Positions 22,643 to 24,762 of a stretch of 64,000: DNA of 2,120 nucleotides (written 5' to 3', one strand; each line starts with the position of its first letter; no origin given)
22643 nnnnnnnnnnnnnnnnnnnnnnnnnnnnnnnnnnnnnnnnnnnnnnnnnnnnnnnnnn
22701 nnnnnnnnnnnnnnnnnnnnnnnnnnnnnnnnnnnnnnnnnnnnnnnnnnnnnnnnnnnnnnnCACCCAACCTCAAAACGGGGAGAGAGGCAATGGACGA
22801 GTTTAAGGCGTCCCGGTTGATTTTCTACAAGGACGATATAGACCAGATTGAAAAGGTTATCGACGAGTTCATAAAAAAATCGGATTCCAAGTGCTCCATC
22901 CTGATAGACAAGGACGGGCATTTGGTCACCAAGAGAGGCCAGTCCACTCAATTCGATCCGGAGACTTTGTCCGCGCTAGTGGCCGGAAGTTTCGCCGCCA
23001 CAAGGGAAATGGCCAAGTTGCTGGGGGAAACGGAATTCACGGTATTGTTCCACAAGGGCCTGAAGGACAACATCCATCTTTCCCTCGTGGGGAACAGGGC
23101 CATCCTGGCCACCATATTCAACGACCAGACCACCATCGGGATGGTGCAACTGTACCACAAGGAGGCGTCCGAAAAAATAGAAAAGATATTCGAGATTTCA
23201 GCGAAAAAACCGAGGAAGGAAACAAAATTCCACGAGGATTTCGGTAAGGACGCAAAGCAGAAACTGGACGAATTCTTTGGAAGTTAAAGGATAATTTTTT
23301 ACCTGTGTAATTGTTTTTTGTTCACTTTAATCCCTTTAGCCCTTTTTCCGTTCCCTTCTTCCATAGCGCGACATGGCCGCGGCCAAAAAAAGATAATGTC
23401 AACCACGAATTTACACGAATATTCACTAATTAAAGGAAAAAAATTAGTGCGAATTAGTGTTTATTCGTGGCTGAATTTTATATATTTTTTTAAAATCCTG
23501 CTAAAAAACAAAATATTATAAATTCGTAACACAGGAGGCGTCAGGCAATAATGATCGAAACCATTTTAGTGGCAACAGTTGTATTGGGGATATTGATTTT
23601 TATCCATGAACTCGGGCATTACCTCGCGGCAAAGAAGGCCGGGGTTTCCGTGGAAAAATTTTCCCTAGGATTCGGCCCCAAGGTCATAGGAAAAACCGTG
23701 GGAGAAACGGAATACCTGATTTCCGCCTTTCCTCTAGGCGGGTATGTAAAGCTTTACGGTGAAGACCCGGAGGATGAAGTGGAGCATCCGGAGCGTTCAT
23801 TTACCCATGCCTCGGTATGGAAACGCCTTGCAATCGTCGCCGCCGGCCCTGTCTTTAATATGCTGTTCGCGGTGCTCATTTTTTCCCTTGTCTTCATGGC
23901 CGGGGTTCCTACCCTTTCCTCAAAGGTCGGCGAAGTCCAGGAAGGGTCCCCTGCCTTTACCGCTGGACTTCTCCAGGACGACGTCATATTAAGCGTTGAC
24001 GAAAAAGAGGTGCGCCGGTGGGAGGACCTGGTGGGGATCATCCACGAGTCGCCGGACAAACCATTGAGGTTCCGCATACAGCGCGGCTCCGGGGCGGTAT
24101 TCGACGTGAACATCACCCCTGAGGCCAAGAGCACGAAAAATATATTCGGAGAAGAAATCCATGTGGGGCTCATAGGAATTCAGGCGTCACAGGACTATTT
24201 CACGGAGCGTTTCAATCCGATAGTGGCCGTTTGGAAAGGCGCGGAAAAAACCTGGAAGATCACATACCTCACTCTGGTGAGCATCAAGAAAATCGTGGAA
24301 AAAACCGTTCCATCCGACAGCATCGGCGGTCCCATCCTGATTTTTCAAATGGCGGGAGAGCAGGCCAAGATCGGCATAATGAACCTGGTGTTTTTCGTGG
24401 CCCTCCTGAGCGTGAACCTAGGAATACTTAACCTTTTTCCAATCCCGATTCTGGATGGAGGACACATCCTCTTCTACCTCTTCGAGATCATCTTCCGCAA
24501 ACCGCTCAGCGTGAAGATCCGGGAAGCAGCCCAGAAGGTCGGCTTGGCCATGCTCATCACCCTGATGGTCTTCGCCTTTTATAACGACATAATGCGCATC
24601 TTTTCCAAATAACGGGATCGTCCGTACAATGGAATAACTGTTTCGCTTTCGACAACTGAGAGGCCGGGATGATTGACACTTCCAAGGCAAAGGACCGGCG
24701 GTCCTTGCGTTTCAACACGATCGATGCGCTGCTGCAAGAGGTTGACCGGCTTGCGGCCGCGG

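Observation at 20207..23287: Small-GTPase module in which MglA is fused in frame to a SurA/PpiD-type chaperone-like domain, flanked by three Roadblock proteins (one TPR-fused)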

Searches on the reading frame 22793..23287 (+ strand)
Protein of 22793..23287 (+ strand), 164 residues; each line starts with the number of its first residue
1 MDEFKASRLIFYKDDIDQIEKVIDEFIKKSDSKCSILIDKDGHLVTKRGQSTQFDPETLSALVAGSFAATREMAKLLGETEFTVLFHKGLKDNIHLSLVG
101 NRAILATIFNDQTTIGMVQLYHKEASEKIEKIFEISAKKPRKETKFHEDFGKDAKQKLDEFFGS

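Call 3: search_protein_families(library=pfam, proteins=[window:22793-23287:+], max_evalue=1)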
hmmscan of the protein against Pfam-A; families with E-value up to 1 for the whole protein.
window:22793-23287:+ (164 aa): 3 families
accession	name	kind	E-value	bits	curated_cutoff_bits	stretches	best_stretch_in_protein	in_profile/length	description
PF03259.23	Robl_LC7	-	6.8e-11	42.2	23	1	20-108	3-90/91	Roadblock/LC7 domain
PF08923.16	MAPKK1_Int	-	0.0059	16.9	25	1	18-88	2-74/119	Mitogen-activated protein kinase kinase 1 interacting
PF12870.14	DUF4878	-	0.12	13.2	24.1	0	104-132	72-100/112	Domain of unknown function (DUF4878)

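Call 4: search_protein_families(library=ncbifam, proteins=[window:22793-23287:+], max_evalue=1)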
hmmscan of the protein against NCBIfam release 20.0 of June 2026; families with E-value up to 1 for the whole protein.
window:22793-23287:+ (164 aa): 2 families
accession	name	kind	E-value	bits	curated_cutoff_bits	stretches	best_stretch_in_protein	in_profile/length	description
NF052242.1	GTPaseActivMglBThm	equivalog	2e-26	93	200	1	9-163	6-161/161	GTPase-activating protein MglB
TIGR03283.1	thy_syn_methano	equivalog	0.026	14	174.55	1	7-38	85-116/201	thymidylate synthase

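Call 23: search_solved_structures(query=window:22793-23287:+, max_evalue=1, show_alignments=1)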
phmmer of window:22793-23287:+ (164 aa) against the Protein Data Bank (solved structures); distinct sequences matched with E-value up to 1: 9.
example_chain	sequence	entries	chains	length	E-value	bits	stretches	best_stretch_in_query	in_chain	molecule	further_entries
6h5b_B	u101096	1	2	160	1.1e-30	109.9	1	7-141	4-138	MglB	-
6hjm_A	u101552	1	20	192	1.3e-30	109.6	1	6-141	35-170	MglB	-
6izw_B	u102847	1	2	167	1.4e-30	109.6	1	7-141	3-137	Gliding motility protein MglB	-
1j3w_A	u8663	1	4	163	1.3e-17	67.5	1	9-154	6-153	Giding protein-mglB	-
3t1r_A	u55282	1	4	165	2.3e-16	63.4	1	9-154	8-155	Gliding protein MglB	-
3t1s_A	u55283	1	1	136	3.3e-15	59.7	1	9-134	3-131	Gliding protein MglB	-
3t1x_A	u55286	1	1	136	3e-14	56.6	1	9-134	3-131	Gliding protein MglB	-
3t12_B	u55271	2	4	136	2.7e-13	53.5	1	12-134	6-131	Gliding protein MglB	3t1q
7f8m_A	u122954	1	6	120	0.0081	19.5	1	15-124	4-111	Robl_LC7 domain-containing protein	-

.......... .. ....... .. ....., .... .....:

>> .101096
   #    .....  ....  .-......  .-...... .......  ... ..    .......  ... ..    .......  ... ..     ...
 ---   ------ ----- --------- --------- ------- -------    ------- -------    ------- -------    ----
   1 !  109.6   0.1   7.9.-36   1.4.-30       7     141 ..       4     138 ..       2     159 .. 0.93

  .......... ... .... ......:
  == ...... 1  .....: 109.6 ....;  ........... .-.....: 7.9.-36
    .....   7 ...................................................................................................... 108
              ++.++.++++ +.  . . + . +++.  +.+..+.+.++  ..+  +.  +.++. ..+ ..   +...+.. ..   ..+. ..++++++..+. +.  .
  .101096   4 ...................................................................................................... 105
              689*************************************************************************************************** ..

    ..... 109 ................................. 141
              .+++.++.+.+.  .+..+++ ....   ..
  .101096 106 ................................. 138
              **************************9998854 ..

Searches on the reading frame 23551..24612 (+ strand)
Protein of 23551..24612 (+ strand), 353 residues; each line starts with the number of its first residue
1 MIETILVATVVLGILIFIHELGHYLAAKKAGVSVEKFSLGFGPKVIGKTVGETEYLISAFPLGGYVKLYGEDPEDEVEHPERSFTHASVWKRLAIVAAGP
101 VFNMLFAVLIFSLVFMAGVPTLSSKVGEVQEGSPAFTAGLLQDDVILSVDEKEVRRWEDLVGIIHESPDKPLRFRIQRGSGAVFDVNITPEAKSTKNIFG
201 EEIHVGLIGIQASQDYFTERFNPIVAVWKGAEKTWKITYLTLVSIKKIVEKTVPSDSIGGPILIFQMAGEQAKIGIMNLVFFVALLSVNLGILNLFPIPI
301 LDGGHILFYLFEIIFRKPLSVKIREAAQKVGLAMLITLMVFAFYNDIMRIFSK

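Call 3: search_protein_families(library=pfam, proteins=[window:23551-24612:+], max_evalue=1)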
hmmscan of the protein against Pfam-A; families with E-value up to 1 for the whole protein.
window:23551-24612:+ (353 aa): 8 families
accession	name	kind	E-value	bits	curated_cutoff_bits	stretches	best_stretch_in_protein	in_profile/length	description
PF02163.28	Peptidase_M50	-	3.1e-68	229.9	27.2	1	8-338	2-221/221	Peptidase family M50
PF17820.7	PDZ_6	-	5.8e-09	36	27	1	126-178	2-54/54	PDZ domain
PF13180.12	PDZ_2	-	1.4e-07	32.2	27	1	126-180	16-71/80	PDZ domain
PF04495.20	GRASP55_65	-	0.00063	20.5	27.7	1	124-207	45-131/138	GRASP55/65 PDZ-like domain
PF00595.29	PDZ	-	0.0029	18.4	23.2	1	126-159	29-64/81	PDZ domain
PF13398.12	Peptidase_M50B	-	0.079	13.1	26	1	14-41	23-50/201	Peptidase M50B-like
PF15668.10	DUF4663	-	0.19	11.2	25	1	273-327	147-202/367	Domain of unknown function (DUF4663)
PF19805.5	DUF6288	-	0.32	10.5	26.3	1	125-155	4-33/402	Family of unknown function (DUF6288)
